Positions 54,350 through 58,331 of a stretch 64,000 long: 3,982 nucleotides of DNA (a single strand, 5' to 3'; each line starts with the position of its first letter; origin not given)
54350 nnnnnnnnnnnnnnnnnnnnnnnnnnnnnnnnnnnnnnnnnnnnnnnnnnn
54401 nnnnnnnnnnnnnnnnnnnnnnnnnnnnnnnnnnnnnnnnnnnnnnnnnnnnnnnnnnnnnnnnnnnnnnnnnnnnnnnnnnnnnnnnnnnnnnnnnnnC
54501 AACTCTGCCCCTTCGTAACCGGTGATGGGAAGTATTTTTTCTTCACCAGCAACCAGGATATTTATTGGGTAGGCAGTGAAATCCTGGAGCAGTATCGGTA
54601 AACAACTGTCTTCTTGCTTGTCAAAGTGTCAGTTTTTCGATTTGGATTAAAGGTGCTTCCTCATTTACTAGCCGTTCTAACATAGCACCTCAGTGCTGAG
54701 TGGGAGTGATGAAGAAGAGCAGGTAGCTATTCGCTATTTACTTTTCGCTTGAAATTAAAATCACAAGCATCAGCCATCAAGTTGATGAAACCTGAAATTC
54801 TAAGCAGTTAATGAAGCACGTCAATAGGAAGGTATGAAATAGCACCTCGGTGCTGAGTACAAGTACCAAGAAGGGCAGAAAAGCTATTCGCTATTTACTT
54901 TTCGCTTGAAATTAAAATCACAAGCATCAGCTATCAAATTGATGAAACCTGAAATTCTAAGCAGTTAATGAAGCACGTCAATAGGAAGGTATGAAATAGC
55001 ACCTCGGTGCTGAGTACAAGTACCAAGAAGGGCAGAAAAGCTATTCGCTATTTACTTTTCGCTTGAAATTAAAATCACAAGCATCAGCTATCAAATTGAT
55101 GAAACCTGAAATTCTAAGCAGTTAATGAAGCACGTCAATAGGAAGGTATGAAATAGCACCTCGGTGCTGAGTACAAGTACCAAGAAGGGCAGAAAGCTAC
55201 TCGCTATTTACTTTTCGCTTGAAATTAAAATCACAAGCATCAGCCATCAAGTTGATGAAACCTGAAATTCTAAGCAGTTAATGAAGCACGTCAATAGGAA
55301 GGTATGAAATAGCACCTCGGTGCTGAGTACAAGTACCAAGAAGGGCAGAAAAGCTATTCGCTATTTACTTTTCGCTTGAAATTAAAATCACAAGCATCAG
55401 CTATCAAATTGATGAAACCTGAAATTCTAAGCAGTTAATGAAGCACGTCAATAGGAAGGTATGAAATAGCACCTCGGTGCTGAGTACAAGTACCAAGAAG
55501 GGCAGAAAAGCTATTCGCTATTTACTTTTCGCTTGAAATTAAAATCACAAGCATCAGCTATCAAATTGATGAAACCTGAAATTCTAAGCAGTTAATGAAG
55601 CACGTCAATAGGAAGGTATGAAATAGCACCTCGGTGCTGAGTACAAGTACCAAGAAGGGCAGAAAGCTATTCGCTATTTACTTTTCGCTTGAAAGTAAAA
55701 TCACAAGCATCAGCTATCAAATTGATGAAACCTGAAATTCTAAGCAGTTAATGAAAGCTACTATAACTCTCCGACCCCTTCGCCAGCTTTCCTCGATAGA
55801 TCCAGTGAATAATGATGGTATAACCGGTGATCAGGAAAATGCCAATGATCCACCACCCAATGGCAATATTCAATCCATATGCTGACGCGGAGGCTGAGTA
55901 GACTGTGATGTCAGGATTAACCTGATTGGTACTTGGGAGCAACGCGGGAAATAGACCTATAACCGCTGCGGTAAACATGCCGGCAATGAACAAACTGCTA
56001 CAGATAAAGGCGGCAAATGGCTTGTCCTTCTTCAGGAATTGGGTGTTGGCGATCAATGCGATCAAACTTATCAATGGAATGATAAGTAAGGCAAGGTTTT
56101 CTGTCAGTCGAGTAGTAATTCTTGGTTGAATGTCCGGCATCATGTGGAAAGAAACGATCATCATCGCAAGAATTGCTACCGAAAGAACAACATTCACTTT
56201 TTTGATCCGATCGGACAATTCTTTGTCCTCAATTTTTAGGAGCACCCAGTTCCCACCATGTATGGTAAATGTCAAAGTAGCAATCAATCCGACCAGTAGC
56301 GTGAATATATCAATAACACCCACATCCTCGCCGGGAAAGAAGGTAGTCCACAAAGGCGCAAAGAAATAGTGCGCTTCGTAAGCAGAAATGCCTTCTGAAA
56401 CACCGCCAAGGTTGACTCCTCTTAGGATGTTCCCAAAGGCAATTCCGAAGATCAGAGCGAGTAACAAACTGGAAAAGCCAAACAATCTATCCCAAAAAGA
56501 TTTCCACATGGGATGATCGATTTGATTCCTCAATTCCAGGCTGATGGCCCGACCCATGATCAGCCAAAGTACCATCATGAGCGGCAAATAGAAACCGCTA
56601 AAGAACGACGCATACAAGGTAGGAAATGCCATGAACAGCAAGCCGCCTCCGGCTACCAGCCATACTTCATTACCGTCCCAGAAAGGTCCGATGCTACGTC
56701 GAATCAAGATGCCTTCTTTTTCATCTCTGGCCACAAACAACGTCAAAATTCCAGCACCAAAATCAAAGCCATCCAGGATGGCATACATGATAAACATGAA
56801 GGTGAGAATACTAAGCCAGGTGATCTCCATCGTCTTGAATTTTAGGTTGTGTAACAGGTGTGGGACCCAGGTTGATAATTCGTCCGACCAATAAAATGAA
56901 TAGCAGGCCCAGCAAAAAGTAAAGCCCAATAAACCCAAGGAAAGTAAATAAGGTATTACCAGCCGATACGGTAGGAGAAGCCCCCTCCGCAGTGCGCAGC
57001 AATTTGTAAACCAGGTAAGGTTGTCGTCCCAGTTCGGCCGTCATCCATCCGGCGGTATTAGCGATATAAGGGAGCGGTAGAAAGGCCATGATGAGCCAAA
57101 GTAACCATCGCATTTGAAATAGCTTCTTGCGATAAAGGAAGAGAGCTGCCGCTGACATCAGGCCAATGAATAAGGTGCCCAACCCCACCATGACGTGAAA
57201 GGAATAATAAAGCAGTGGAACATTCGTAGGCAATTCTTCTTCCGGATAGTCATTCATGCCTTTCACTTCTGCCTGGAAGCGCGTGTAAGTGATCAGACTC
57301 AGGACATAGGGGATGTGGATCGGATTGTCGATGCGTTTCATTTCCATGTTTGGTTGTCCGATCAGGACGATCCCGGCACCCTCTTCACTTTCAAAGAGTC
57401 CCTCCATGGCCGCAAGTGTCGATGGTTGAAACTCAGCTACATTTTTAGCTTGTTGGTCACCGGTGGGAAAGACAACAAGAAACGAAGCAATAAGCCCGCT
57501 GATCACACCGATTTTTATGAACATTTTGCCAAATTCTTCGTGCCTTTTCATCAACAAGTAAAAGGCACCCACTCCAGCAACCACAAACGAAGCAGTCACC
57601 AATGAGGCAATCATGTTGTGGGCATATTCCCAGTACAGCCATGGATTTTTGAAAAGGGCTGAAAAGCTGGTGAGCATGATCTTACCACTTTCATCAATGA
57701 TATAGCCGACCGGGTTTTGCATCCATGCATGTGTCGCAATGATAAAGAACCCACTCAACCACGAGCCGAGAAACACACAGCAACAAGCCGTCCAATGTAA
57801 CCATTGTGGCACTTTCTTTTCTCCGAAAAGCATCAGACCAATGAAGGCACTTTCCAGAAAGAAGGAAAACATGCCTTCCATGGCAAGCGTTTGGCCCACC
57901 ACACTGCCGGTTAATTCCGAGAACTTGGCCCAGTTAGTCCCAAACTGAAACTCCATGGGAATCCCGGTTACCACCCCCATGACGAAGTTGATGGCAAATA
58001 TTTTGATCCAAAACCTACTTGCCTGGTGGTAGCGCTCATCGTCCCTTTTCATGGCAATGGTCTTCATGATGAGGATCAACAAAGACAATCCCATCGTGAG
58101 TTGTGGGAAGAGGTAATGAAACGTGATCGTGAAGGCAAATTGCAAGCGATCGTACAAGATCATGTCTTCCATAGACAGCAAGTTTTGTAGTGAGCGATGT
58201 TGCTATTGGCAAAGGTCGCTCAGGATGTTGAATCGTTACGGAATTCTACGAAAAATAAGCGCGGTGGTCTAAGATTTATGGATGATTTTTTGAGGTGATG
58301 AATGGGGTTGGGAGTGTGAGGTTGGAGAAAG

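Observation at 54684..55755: Non-coding 157-bp tandem array of about 6.8 copies between convergent genes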

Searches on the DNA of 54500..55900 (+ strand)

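Call 5: search_rna_families(source=window, start=54500, end=55900, threshold=evalue, max_evalue=10)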
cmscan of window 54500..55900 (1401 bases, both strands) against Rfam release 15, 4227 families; matches with E-value up to 10: 10.
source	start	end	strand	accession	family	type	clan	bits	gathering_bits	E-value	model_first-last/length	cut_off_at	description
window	55193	55273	-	RF01761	wcaG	Cis-reg;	-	19.1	42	0.93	1-98/98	no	wcaG RNA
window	54506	54571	-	RF04298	mir-36_2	Gene; miRNA;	CL00088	18.2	46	1.7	1-65/65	no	mir-36_2 microRNA precursor family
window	54766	54949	-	RF03667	MIR1031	Gene; miRNA;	-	17.2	100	0.38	1-183/183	no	MIR1031 microRNA precursor family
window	54723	54803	-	RF01761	wcaG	Cis-reg;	-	16.8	42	3.2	1-98/98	no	wcaG RNA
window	55393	55576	-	RF03667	MIR1031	Gene; miRNA;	-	15.4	100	1.1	1-183/183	no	MIR1031 microRNA precursor family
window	54862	55011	+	RF02687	RAGATH-8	Gene; sRNA;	-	14.9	86.7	0.31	1-276/276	no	RAGATH-8 RNA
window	55332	55481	+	RF02687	RAGATH-8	Gene; sRNA;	-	14.9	86.7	0.31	1-276/276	no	RAGATH-8 RNA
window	55489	55638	+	RF02687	RAGATH-8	Gene; sRNA;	-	14.9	86.7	0.31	1-276/276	no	RAGATH-8 RNA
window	55019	55168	+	RF02687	RAGATH-8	Gene; sRNA;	-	14.9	86.7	0.31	1-276/276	no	RAGATH-8 RNA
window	55176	55324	+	RF02687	RAGATH-8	Gene; sRNA;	-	11.2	86.7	3.5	1-276/276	no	RAGATH-8 RNA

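Call 35: search_dna_similar(query=window:54839-55152:+, collection=plasmids, mode=distant, max_evalue=0.01)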
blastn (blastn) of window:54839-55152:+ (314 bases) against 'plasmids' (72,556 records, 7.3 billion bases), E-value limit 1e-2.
No match.

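Call 36: search_dna_similar(query=window:54839-55152:+, collection=phages, mode=distant, max_evalue=0.01)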
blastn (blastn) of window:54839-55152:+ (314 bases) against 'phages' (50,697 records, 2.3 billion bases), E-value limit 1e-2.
No match.

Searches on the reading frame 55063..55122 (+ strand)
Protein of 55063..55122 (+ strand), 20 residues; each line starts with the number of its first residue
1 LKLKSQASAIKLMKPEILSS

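Call 69: search_protein_families(library=pfam, proteins=[window:55063-55122:+], max_evalue=1)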
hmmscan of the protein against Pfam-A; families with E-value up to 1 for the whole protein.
seq(20 aa): 0 families

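Call 70: search_protein_families(library=ncbifam, proteins=[window:55063-55122:+], max_evalue=1)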
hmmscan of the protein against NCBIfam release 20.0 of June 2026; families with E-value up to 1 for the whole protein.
seq(20 aa): 0 families

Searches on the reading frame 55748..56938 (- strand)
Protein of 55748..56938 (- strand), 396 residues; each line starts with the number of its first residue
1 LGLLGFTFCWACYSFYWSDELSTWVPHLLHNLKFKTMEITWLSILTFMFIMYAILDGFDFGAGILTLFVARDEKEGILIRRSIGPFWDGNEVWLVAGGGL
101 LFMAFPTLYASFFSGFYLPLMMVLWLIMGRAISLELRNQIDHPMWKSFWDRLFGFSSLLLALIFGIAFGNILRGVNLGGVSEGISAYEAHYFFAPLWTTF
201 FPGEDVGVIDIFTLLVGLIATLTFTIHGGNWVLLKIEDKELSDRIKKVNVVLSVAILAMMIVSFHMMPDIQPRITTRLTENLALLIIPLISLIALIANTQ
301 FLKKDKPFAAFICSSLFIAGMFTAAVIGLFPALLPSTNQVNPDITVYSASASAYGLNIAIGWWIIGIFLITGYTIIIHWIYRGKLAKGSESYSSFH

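Call 11: search_protein_families(library=pfam, proteins=[window:55748-56938:-])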
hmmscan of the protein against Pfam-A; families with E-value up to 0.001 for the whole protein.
window:55748-56938:- (396 aa): 1 family
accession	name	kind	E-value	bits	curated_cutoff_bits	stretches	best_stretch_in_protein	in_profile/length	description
PF02322.20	Cyt_bd_oxida_II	-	4.8e-80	269.6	35.6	1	37-380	1-301/302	Cytochrome bd terminal oxidase subunit II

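Call 16: find_encoding_contigs(protein=window:55748-56830:-, flank=10000, max_places=10)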
Protein window:55748-56830:- (360 aa): no gene with exactly this product is on record in the collection.

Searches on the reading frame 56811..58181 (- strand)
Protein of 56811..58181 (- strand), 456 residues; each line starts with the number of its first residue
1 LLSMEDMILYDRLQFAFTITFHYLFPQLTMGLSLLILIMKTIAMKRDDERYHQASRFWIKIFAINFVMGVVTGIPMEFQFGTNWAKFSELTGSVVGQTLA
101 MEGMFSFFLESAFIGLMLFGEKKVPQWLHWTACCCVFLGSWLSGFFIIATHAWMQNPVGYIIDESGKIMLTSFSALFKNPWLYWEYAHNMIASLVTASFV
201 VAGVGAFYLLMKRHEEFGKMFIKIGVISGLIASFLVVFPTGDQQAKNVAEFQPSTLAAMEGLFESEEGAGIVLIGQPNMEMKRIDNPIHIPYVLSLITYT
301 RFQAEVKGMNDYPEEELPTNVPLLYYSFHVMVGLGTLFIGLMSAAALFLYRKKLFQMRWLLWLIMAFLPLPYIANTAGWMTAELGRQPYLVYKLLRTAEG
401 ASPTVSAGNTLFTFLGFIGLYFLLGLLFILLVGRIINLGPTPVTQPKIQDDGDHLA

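Call 11: search_protein_families(library=pfam, proteins=[window:56811-58181:-])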
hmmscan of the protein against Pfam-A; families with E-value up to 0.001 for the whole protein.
window:56811-58181:- (456 aa): 1 family
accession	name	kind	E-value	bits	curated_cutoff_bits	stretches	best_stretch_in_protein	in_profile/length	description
PF01654.22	Cyt_bd_oxida_I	-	5.1e-151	503.4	26.2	1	12-440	3-418/418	Cytochrome bd terminal oxidase subunit I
